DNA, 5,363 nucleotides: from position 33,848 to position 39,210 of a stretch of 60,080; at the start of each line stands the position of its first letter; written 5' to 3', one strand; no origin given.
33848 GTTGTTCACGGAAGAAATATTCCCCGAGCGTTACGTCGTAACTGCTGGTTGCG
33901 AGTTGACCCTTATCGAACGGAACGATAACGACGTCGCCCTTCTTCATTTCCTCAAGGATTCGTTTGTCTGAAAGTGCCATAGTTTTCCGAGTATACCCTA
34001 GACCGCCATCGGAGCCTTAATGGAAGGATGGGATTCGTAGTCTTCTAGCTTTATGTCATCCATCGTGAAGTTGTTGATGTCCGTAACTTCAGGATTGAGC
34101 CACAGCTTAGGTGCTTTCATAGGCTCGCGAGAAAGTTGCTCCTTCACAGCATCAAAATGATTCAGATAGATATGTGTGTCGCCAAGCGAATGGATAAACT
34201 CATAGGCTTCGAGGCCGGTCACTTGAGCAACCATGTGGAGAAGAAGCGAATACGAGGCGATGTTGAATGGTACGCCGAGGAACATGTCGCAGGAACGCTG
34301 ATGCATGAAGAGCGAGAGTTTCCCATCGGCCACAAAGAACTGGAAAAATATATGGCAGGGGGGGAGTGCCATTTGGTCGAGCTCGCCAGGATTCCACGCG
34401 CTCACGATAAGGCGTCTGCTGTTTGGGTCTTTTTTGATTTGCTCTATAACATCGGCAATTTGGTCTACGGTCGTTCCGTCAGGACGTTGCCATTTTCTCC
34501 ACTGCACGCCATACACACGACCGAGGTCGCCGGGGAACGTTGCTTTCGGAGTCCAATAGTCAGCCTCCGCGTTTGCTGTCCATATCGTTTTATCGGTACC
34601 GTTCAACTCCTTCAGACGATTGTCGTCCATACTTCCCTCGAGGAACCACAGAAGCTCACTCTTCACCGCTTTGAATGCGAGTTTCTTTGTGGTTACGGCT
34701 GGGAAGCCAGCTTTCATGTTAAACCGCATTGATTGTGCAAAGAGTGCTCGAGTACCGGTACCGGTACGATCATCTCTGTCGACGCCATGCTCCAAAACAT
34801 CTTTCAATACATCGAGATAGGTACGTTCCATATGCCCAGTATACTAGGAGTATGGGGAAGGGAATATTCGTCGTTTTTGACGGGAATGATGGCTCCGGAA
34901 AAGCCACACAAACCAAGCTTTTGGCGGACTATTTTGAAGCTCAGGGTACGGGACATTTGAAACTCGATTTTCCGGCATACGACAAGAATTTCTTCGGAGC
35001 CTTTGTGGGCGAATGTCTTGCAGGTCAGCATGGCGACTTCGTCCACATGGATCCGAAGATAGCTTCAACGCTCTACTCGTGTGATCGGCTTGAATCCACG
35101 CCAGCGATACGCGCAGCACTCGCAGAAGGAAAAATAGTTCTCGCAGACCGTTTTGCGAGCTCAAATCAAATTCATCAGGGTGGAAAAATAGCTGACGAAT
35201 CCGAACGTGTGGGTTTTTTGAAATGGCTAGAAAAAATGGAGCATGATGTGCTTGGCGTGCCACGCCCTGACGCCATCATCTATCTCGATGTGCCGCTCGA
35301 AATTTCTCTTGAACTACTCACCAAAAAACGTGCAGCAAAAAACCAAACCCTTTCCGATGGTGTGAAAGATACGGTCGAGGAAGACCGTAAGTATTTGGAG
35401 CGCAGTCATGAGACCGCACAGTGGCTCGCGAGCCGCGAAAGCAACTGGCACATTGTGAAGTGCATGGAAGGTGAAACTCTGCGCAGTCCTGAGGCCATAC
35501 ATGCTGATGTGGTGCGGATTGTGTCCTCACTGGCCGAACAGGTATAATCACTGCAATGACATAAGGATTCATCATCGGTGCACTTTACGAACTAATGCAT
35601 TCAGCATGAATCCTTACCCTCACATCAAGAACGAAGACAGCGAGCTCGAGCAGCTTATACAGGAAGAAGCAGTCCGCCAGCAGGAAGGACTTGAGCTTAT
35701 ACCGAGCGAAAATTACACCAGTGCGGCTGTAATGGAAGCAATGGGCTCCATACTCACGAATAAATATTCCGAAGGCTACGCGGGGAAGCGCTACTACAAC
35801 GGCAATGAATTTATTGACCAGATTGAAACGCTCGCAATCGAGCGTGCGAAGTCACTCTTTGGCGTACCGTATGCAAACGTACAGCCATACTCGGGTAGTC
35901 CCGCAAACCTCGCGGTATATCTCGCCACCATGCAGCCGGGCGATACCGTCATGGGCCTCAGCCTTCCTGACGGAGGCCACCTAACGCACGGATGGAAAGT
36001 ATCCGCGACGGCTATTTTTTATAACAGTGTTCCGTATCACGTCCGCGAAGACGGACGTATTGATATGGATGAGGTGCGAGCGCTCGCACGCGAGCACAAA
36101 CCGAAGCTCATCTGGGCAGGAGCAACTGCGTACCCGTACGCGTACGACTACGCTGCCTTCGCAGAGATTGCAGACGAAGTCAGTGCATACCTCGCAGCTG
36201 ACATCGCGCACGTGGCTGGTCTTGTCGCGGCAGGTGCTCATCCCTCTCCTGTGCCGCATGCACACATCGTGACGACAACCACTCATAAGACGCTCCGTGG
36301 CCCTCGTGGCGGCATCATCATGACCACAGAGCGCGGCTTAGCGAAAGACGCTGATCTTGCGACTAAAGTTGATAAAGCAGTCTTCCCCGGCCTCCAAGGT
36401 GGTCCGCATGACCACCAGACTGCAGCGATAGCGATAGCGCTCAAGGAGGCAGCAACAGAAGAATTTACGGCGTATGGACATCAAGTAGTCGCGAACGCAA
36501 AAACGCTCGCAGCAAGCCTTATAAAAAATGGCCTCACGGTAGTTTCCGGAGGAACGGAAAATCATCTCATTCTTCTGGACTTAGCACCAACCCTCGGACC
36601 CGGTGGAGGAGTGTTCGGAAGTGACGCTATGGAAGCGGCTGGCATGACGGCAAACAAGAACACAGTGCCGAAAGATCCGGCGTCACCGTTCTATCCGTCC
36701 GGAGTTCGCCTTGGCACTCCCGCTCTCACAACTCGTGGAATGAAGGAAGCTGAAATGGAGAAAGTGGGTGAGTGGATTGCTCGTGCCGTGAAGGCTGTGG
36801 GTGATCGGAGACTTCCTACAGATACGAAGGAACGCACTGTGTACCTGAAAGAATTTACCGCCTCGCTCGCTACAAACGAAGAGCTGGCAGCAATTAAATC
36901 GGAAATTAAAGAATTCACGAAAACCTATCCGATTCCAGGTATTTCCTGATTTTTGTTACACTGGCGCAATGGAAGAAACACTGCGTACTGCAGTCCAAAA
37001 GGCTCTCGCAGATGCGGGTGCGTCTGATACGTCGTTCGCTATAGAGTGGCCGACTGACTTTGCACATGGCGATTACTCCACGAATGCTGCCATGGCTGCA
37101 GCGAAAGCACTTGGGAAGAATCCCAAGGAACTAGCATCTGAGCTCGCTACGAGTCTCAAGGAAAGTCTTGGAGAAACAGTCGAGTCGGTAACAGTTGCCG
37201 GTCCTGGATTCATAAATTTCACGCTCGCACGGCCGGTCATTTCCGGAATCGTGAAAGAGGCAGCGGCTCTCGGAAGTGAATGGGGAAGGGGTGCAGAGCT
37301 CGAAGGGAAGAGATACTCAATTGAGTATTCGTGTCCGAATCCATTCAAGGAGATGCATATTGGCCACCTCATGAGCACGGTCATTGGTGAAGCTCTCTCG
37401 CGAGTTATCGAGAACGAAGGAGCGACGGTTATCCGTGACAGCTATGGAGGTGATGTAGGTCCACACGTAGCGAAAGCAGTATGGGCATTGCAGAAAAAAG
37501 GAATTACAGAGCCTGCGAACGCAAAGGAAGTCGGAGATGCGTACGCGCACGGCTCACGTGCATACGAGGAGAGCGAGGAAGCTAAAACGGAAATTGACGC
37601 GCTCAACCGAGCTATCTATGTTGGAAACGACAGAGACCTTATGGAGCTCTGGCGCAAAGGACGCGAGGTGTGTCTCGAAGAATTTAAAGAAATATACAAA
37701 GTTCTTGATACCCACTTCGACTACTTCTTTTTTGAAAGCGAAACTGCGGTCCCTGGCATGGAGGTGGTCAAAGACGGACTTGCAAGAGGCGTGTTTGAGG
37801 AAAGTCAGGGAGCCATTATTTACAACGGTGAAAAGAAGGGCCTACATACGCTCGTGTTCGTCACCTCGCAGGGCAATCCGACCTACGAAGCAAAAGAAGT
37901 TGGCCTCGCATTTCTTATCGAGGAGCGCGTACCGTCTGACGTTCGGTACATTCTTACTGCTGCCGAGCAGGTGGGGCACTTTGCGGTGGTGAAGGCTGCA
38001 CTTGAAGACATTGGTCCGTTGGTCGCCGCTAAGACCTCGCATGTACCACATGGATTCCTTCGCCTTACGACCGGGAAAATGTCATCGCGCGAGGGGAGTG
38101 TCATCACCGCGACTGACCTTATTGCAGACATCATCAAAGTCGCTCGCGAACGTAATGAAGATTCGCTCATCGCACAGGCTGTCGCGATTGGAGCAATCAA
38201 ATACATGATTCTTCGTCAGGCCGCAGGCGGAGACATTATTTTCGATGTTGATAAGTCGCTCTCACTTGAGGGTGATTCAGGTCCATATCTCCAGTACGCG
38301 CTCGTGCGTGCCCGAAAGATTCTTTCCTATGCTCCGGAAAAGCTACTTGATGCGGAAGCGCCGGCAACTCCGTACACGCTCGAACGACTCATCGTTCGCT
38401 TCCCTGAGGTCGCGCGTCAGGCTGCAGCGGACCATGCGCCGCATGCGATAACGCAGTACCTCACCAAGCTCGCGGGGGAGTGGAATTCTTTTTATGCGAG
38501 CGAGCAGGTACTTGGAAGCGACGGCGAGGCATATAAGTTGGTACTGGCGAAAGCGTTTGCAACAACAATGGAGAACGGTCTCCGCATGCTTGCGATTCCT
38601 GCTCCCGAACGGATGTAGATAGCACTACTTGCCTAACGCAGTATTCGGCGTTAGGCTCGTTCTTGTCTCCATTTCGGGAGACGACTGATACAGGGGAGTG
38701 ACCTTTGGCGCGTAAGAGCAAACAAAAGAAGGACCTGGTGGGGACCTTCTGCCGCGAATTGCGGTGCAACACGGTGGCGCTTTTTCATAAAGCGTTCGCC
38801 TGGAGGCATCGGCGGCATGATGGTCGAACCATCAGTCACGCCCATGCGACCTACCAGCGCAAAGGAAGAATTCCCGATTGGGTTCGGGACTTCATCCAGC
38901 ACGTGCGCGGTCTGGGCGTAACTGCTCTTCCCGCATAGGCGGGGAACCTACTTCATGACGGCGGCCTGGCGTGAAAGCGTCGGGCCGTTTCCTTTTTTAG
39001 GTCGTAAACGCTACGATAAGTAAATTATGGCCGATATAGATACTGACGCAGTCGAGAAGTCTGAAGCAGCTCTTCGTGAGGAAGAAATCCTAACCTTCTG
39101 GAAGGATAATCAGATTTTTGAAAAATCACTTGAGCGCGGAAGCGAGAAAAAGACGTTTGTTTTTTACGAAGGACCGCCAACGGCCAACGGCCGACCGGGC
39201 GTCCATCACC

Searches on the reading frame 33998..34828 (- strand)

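Call 75: search_protein_families(library=pfam, proteins=[window:33998-34828:-], max_evalue=0.01)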
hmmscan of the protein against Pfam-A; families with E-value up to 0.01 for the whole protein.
window:33998-34828:- (276 aa): 1 family
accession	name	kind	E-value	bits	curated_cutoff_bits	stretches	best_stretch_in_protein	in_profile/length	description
PF00303.24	Thymidylat_synt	-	8.1e-111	369.9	24.3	1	3-276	2-266/266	Thymidylate synthase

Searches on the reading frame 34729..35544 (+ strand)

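Call 75: search_protein_families(library=pfam, proteins=[window:34729-35544:+], max_evalue=0.01)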
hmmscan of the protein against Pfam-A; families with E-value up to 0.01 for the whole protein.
window:34729-35544:+ (272 aa): 2 families
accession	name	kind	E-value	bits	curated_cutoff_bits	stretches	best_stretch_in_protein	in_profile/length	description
PF02223.23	Thymidylate_kin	-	2e-20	73.7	27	1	50-244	1-173/185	Thymidylate kinase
PF01712.25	dNK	-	0.00016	21.9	27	1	50-253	3-186/203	Deoxynucleoside kinase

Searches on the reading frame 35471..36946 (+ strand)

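Call 75: search_protein_families(library=pfam, proteins=[window:35471-36946:+], max_evalue=0.01)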
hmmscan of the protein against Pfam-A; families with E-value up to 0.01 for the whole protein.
window:35471-36946:+ (492 aa): 1 family
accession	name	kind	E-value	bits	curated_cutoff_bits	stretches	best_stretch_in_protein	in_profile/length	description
PF00464.25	SHMT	-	7.3e-159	529.1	27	1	53-436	2-399/399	Serine hydroxymethyltransferase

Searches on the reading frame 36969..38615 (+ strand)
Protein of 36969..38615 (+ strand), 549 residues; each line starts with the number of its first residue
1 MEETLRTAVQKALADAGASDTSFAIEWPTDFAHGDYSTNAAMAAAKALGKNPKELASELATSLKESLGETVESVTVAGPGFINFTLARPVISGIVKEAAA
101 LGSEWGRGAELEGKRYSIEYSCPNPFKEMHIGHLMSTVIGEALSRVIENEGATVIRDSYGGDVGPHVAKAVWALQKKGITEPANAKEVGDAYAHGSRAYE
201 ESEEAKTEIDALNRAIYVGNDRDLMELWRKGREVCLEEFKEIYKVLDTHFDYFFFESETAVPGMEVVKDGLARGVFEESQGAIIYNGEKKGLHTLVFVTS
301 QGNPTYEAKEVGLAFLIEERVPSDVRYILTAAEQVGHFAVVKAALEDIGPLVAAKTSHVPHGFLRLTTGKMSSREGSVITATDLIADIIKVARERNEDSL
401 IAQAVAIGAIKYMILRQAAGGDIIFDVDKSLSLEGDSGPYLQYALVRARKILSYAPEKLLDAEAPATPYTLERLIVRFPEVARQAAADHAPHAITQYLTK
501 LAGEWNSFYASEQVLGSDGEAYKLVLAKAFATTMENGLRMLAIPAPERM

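Call 75: search_protein_families(library=pfam, proteins=[window:36969-38615:+], max_evalue=0.01)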
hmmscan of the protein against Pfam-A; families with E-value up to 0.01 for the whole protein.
window:36969-38615:+ (549 aa): 3 families
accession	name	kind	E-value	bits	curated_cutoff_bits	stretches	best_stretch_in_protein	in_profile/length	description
PF00750.26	tRNA-synt_1d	-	4e-27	95.5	23.3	1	112-426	18-348/349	tRNA synthetases class I (R), catalytic domain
PF03485.21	Arg_tRNA_synt_N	-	4e-24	85.5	21.5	1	4-86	2-85/85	Arginyl tRNA synthetase N terminal domain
PF05746.21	DALR_1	-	1.3e-21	77.3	22.3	1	441-549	1-117/117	DALR anticodon binding domain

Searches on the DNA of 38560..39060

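Call 15: search_rna_families(source=window, start=38560, end=39060, threshold=evalue, max_evalue=1, show_alignments=2)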
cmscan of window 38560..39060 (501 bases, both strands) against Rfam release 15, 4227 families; matches with E-value up to 1: 0.
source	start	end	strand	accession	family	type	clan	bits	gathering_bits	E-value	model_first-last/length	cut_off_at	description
